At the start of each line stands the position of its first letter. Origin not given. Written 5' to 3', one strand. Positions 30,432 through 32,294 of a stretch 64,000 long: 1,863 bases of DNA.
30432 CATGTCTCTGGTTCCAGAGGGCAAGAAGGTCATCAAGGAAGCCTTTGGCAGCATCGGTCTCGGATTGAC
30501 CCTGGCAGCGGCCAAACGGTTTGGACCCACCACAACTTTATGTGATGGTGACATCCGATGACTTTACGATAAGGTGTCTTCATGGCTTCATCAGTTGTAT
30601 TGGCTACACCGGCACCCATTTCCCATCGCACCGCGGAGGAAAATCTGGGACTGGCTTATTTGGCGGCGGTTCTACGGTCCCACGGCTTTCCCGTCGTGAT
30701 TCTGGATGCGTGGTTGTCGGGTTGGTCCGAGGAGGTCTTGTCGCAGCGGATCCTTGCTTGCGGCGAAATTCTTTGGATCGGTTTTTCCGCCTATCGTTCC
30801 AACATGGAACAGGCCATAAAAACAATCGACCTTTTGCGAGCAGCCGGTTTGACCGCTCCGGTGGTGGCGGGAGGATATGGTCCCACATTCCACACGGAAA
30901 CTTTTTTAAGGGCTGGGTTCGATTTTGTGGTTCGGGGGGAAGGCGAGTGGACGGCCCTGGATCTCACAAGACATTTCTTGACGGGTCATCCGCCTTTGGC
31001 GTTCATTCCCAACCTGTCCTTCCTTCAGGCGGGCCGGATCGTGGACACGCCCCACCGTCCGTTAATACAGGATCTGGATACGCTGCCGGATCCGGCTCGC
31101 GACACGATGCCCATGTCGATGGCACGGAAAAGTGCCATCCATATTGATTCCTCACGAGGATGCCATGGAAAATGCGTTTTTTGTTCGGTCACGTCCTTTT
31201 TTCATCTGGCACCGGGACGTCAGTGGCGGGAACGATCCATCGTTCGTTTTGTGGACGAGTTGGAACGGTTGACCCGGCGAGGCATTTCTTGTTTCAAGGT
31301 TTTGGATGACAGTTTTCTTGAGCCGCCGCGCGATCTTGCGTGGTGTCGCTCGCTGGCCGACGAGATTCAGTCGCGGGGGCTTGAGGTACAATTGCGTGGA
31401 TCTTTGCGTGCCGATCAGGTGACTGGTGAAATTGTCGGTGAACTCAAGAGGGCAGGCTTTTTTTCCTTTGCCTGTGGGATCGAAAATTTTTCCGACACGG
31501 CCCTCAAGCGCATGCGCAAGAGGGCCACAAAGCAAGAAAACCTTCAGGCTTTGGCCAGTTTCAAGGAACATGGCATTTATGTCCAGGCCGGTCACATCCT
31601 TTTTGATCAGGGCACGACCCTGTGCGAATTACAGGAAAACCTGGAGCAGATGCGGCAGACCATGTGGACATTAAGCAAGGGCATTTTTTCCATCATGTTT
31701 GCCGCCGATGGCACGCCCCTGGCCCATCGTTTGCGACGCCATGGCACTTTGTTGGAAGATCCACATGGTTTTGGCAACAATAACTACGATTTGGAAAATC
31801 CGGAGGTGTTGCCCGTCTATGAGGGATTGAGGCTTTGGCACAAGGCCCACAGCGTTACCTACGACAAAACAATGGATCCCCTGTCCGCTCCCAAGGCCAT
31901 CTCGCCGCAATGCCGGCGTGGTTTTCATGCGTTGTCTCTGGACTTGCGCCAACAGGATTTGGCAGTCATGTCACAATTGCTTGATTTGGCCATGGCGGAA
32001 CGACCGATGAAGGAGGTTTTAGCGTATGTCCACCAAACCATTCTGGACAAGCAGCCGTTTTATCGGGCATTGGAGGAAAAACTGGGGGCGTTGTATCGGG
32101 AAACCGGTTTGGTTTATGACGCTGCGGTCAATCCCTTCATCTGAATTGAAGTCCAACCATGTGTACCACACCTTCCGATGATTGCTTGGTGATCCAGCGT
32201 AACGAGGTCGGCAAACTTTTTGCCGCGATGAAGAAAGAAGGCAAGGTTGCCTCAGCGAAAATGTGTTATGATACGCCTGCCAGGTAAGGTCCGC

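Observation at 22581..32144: Orphan 8-gene, translationally coupled 'nucleotide chemistry' operon with no pathway I can name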

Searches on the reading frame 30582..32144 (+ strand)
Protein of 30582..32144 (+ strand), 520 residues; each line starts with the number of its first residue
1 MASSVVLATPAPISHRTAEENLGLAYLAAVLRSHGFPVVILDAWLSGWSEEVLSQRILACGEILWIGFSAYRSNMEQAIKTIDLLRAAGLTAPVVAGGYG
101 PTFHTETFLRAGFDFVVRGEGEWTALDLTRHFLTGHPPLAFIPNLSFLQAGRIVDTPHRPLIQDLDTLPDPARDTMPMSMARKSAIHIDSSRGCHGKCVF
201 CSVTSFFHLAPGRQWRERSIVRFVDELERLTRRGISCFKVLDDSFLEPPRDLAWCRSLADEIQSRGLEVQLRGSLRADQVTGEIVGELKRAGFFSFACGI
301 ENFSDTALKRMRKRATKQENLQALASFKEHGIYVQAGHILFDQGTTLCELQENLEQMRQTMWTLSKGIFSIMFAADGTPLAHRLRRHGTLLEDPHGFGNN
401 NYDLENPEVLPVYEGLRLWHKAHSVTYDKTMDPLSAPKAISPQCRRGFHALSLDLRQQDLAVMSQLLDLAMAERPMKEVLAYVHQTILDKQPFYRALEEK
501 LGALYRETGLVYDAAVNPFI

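Call 3: search_protein_families(library=pfam, proteins=[window:30582-32144:+], max_evalue=0.01)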
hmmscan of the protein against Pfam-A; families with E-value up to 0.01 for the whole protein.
window:30582-32144:+ (520 aa): 2 families
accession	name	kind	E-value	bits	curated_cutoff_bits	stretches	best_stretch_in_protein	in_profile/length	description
PF02310.24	B12-binding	-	4.8e-19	68.8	32.1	1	20-125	13-117/121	B12 binding domain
PF04055.27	Radical_SAM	-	3.8e-16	60.1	29.5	1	190-352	3-161/166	Radical SAM superfamily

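Call 4: search_protein_families(library=ncbifam, proteins=[window:30582-32144:+], max_evalue=0.01)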
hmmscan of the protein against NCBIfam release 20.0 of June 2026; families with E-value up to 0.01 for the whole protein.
window:30582-32144:+ (520 aa): 22 families
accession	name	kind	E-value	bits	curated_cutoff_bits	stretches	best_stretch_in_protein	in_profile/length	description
TIGR02026.1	BchE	equivalog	2.6e-32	112.3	481.35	1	22-352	23-357/497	magnesium-protoporphyrin IX monomethyl ester anaerobic oxidative cyclase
NF050148.1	rSAM_ApyD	equivalog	7.3e-27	94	750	1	20-337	24-343/645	RiPP biosynthesis radical SAM protein ApyD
TIGR04072.2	rSAM_ladder_B12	equivalog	2.2e-21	76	360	1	22-390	19-378/443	lipid biosynthesis B12-binding/radical SAM protein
TIGR04014.1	B12_SAM_MJ_0865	equivalog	4.3e-20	71.9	360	1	91-361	68-337/434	methyl-coenzyme M reductase glutamine C-methyltransferase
TIGR04367.1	HpnR_B12_rSAM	equivalog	7.3e-20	70.9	650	1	20-336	21-329/490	hopanoid C-3 methylase HpnR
TIGR03975.1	rSAM_ocin_1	subfamily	2e-18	66.2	281.85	1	113-334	182-404/606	RiPP maturation radical SAM C-methyltransferase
NF033712.0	B12_rSAM_KedN5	subfamily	4.9e-18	64.7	700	1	66-330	66-340/624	KedN5 family methylcobalamin-dependent radical SAM C-methyltransferase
TIGR03471.1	HpnJ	equivalog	1.3e-14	54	577.6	1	104-354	110-359/472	hopanoid biosynthesis associated radical SAM protein HpnJ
TIGR04013.1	B12_SAM_MJ_1487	hypoth_equivalog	1.3e-13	50.6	251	1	66-236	47-198/382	TIGR04013 family B12-binding domain/radical SAM domain-containing protein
TIGR04295.1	B12_rSAM_oligo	hypoth_equivalog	1.4e-13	50.4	400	1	23-345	27-348/422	TIGR04295 family B12-binding domain-containing radical SAM protein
TIGR04479.1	bcpD_PhpK_rSAM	subfamily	3.2e-13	48.9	600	1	108-360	166-409/504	PhpK family radical SAM P-methyltransferase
NF040546.1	rSAM_CUAEP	equivalog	2.1e-12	46.5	500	1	20-360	12-341/468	CUAEP/CCAEP-tail radical SAM (seleno)protein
NF038361.1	rSAM_Sden_1168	equivalog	2.5e-12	46.2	575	1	22-348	86-439/560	Sden_1168 family B12-binding radical SAM P-methyltransferase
NF040542.1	rSAM_RCCLKC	equivalog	1.1e-11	44.5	450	1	28-352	20-342/423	arsinothricin biosynthesis radical SAM protein ArsL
TIGR04385.1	B12_rSAM_cofa1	equivalog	6e-10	38.9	450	1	183-333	193-337/438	B12 lower ligand biosynthesis radical SAM protein BzaD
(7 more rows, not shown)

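Call 15: search_protein_families(library=padloc, proteins=[window:30582-32144:+], max_evalue=0.01)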
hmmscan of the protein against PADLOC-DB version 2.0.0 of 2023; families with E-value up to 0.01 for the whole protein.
window:30582-32144:+ (520 aa): 1 family
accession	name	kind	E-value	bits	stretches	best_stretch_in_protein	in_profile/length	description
PDLC04689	PDC-M51A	-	2.1e-08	31.4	1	18-286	20-279/420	-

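Call 21: find_homologous_proteins(query=window:30582-32144:+, max_evalue=1e-60)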
Query window:30582-32144:+ (520 aa): 499 proteins with E <= 1e-60 among 8000 candidates; the best 120 are listed.
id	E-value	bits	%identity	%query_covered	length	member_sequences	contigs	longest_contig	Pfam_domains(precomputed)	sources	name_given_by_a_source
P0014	0.0e+0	1137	95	100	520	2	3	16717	PF04055.28,PF02310.25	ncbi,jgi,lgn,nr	ncbi:MAG: B12-binding domain-containing radical SAM protein [Nitrospirae bacterium]|nr:B12-binding d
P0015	2.1e-186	638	56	99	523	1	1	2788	PF04055.28,PF02310.25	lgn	-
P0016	3.5e-184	631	55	99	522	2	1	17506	PF04055.28,PF02310.25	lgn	-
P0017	6.9e-182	624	54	99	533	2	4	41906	PF04055.28,PF02310.25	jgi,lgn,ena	jgi:radical SAM superfamily enzyme YgiQ (UPF0313 family)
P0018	1.5e-180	619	53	99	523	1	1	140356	PF04055.28,PF02310.25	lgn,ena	-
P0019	3.9e-180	618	54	100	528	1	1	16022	PF04055.28,PF02310.25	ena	-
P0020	6.9e-180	617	53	99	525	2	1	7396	PF04055.28,PF02310.25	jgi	-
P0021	1.9e-179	616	54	99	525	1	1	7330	PF04055.28,PF02310.25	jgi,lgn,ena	-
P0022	6.1e-179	614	53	99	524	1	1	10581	PF04055.28,PF02310.25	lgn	-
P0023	1.5e-178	612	53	99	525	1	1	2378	PF04055.28,PF02310.25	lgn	-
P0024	1.6e-178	612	53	99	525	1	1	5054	PF04055.28,PF02310.25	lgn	-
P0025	1.7e-178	612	53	99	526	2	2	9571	PF04055.28,PF02310.25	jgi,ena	-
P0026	1.6e-177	609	53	99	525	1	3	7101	PF04055.28,PF02310.25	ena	-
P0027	1.6e-177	609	53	99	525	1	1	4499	PF04055.28,PF02310.25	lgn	-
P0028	4.4e-177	608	53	99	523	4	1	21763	PF04055.28,PF02310.25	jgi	jgi:hypothetical protein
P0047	5.0e-172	591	52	99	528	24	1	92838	PF04055.28,PF02310.25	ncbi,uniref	ncbi:radical SAM protein [Bradyrhizobium sp. I1.7.5]|uniref:B12-binding domain-containing radical SA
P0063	1.5e-161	556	51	99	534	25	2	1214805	PF04055.28,PF02310.25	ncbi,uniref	ncbi:B12-binding domain-containing radical SAM protein [Streptomyces hygroscopicus]|uniref:B12-bindi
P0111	1.8e-144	500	45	100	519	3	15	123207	PF04055.28,PF02310.25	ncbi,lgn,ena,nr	ncbi:MAG: cobalamin-dependent protein [Bacilli bacterium]|nr:cobalamin-dependent protein [Bacilli ba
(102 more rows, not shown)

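Call 22: find_encoding_contigs(protein=P0063, flank=10000, max_places=1)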
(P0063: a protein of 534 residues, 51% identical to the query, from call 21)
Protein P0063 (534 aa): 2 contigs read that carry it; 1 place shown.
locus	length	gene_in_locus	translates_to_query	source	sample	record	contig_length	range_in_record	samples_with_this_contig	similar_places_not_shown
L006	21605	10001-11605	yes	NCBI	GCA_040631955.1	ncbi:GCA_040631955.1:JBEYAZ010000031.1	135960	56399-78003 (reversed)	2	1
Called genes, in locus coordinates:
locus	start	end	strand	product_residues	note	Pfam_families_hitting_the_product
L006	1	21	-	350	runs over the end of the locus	PF01370:Epimerase, PF04321:RmlD_sub_bind, PF16363:GDP_Man_Dehyd (faint), PF07993:NAD_binding_4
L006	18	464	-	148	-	PF10604:Polyketide_cyc2, PF03364:Polyketide_cyc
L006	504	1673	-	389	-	PF02771:Acyl-CoA_dh_N (faint), PF02770:Acyl-CoA_dh_M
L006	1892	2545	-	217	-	PF00702:Hydrolase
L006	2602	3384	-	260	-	PF01061:ABC2_membrane, PF12698:ABC2_membrane_3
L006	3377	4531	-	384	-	PF00005:ABC_tran, PF13304:AAA_21 (faint)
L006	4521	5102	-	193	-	-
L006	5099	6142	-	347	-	-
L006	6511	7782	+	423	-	PF00202:Aminotran_3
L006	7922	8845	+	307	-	PF01209:Ubie_methyltran (weak), PF13489:Methyltransf_23 (weak), PF08241:Methyltransf_11, PF08242:Methyltransf_12 (weak), PF13649:Methyltransf_25, PF13847:Methyltransf_31 (weak)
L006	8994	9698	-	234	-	PF09339:HTH_IclR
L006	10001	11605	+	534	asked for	PF02310:B12-binding, PF04055:Radical_SAM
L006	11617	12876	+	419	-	PF04055:Radical_SAM, PF13353:Fer4_12 (weak), PF13186:SPASM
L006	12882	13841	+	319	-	PF01636:APH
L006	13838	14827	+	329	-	PF07475:Hpr_kinase_C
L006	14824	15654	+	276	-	PF01048:PNP_UDP_1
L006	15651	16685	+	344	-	PF00303:Thymidylat_synt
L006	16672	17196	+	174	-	PF05014:Nuc_deoxyrib_tr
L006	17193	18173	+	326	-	PF08543:Phos_pyr_kin, PF00294:PfkB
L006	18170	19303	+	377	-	PF00890:FAD_binding_2 (weak), PF01266:DAO, PF07992:Pyr_redox_2 (faint), PF12831:FAD_oxidored (weak), PF13450:NAD_binding_8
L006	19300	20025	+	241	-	PF03070:TENA_THI-4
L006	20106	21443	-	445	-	PF01979:Amidohydro_1, PF07969:Amidohydro_3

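Call 23: find_encoding_contigs(protein=P0047, flank=10000, max_places=1)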
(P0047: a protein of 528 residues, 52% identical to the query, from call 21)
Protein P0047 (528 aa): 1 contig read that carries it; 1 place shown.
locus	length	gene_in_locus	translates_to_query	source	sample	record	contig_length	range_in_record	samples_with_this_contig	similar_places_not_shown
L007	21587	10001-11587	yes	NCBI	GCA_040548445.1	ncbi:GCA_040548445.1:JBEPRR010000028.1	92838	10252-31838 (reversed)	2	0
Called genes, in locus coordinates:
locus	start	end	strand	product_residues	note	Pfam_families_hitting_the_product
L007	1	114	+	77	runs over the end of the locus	-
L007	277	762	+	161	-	PF00589:Phage_integrase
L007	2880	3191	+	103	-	PF13546:DDE_5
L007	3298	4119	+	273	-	PF13546:DDE_5, PF01609:DDE_Tnp_1 (weak)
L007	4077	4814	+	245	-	PF21545:T7SS_EccA1_N, PF07719:TPR_2 (faint), PF07721:TPR_4 (faint), PF13428:TPR_14 (faint), PF13432:TPR_16 (faint), PF14559:TPR_19 (weak)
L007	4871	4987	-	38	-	-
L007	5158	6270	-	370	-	PF04055:Radical_SAM (weak)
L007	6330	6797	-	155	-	PF00596:Aldolase_II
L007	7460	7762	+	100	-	-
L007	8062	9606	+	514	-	PF00450:Peptidase_S10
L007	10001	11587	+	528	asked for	PF02310:B12-binding, PF04055:Radical_SAM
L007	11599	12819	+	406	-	PF13353:Fer4_12, PF04055:Radical_SAM, PF13186:SPASM (weak)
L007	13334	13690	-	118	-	PF14478:DUF4430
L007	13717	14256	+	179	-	-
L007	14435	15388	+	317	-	PF12799:LRR_4 (faint), PF13855:LRR_8 (faint), PF00560:LRR_1 (faint)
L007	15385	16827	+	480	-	PF00560:LRR_1 (faint), PF12799:LRR_4 (faint), PF13855:LRR_8 (faint), PF14496:NEL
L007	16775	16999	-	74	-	-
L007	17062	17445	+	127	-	PF01609:DDE_Tnp_1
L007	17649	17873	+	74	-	PF13751:DDE_Tnp_1_6 (weak), PF01609:DDE_Tnp_1 (weak)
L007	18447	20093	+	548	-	PF00148:Oxidored_nitro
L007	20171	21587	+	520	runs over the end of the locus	PF11844:DUF3364, PF00148:Oxidored_nitro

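Call 24: find_encoding_contigs(protein=P0111, flank=10000, max_places=1)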
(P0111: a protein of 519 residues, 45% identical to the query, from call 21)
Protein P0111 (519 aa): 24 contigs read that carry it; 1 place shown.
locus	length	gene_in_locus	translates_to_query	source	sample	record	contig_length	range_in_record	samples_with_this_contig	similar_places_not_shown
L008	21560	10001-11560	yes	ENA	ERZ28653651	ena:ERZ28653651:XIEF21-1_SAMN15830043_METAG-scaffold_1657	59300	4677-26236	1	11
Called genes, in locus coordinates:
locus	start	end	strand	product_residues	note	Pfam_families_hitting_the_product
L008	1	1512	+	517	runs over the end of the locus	PF01935:DUF87, PF05872:HerA_C, PF12846:AAA_10 (faint), PF13401:AAA_22 (faint)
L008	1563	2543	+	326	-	PF00579:tRNA-synt_1b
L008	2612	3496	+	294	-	PF00274:Glycolytic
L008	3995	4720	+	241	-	PF03372:Exo_endo_phos, PF14529:Exo_endo_phos_2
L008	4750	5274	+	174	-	PF18955:DUF5698, PF10035:DUF2179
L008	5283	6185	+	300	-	PF00126:HTH_1, PF03466:LysR_substrate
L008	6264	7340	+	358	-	PF04055:Radical_SAM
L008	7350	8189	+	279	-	PF01048:PNP_UDP_1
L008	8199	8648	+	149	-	-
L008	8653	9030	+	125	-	PF00383:dCMP_cyt_deam_1 (weak)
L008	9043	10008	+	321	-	-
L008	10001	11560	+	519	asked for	PF02310:B12-binding, PF04055:Radical_SAM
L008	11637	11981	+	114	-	PF00719:Pyrophosphatase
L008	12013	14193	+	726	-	PF13361:UvrD_C (faint), PF13245:AAA_19 (weak), PF00580:UvrD-helicase, PF13538:UvrD_C_2 (weak)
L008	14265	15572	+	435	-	PF03952:Enolase_N, PF00113:Enolase_C, PF07476:MAAL_C (weak)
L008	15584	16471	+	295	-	PF04015:DUF362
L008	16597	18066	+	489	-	PF08903:DUF1846, PF20921:DUF1846_C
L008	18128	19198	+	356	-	PF01757:Acyl_transf_3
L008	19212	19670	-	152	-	-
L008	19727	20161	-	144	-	-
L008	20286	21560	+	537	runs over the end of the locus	PF13531:SBP_bac_11, PF00092:VWA, PF13519:VWA_2, PF13768:VWA_3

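Call 25: search_solved_structures(query=window:30582-32144:+, max_evalue=0.001)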
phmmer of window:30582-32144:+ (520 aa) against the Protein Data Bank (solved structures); distinct sequences matched with E-value up to 0.001: 5.
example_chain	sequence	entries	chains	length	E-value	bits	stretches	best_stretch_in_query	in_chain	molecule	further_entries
9ccb_A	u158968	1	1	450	2.2e-12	49.4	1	103-361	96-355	Radical SAM core domain-containing protein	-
5ul2_A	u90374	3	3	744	1.5e-10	43.3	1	40-360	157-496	OxsB protein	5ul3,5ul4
9n1b_A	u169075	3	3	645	4.8e-08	35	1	68-312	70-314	Radical SAM protein | Radical SAM enzyme CysS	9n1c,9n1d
7kdx_A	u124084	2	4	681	4.3e-06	28.6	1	67-272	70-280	Methyltransferase TokK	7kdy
6fd2_B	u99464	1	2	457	0.0002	23.1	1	156-320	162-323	Putative apramycin biosynthetic oxidoreductase 4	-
